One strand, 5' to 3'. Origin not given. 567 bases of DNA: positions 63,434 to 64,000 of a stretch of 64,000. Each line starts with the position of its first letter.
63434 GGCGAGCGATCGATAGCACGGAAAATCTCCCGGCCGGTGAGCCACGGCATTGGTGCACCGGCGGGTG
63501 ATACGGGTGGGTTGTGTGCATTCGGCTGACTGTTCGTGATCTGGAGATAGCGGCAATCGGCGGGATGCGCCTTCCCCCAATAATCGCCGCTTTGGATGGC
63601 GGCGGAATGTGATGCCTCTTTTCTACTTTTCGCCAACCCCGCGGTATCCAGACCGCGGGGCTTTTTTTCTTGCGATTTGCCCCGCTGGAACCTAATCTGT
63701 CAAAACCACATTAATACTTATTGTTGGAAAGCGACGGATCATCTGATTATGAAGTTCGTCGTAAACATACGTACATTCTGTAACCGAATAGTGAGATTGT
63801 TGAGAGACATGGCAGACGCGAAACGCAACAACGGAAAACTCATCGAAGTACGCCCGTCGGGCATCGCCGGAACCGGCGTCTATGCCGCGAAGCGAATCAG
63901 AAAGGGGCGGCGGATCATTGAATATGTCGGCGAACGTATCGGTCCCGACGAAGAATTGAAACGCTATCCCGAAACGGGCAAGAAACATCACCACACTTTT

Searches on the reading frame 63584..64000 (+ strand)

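Call 45: search_protein_families(library=pfam, proteins=[window:63584-64000:+], max_evalue=0.01)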
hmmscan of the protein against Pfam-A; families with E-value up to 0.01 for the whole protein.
window:63584-64000:+ (139 aa): 1 family
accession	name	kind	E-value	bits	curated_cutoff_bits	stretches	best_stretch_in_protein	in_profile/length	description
PF00856.33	SET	-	0.0039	18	22.4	1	96-128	1-34/105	SET domain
